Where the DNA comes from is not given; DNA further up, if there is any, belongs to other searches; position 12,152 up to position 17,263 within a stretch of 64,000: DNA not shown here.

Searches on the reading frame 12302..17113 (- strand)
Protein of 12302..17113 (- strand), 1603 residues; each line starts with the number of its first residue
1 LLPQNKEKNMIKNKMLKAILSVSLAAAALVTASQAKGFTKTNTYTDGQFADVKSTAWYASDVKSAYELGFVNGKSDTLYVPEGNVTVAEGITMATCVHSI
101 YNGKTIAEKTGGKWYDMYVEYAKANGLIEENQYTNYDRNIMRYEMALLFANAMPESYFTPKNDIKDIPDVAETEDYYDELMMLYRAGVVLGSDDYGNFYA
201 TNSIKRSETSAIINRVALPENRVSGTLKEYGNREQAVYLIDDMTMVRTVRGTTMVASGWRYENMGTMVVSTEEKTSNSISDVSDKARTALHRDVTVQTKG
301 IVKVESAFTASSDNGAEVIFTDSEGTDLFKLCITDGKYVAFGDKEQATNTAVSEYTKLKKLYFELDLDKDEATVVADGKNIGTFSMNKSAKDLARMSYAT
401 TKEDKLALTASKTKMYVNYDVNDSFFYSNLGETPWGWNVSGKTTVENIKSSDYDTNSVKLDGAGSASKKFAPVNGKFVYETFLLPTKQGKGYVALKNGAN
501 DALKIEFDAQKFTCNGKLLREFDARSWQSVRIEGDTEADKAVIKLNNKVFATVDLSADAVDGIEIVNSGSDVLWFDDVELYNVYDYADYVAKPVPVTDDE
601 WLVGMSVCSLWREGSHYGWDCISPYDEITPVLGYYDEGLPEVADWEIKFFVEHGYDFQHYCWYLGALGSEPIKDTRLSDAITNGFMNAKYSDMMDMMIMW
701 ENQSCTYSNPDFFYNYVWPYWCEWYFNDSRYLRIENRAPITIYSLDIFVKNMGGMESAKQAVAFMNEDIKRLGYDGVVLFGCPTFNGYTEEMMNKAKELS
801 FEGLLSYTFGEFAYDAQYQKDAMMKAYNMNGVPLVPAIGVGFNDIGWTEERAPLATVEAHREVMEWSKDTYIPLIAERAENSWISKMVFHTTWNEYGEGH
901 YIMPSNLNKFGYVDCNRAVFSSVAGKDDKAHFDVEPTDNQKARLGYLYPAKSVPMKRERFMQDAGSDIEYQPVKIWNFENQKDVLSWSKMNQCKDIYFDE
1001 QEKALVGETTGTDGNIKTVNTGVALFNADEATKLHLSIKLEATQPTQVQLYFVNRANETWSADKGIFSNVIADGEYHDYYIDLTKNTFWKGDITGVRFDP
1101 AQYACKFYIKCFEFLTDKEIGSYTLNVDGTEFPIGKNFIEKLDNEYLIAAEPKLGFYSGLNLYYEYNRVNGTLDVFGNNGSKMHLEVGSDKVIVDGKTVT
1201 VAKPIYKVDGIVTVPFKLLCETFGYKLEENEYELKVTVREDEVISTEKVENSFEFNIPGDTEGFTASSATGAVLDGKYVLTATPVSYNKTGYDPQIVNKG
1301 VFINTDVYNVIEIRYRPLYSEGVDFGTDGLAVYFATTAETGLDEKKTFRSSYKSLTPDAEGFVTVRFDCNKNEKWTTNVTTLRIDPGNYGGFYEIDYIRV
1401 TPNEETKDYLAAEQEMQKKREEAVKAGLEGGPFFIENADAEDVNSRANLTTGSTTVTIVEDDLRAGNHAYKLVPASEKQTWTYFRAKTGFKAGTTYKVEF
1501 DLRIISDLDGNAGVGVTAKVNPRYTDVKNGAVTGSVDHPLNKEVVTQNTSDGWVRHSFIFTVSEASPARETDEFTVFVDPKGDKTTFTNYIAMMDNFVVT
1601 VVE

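Call 7: search_protein_families(library=pfam, proteins=[window:12302-17113:-], max_evalue=0.01)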
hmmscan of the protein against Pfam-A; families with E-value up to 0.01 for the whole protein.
window:12302-17113:- (1603 aa): 3 families
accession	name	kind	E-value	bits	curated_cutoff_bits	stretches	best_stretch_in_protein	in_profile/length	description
PF00395.25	SLH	-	1.6e-10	41.2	20.8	1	49-86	2-39/44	S-layer homology domain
PF07833.16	Cu_amine_oxidN1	-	4.1e-07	30.4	24.2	1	1164-1237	35-107/108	Copper amine oxidase N-terminal domain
PF14307.12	Glyco_tran_WbsX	-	3.9e-06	27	25.1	1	632-914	48-348/350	Glycosyltransferase WbsX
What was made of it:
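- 12302..17113 (-): 1603-aa SLH / WbsX-like / Cu_amine_oxidN1 wall-associated protein immediately downstream of the 747-aa gene. It is a recurrent neighbour of peptide-CTD pairs. Pfam in call 7.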
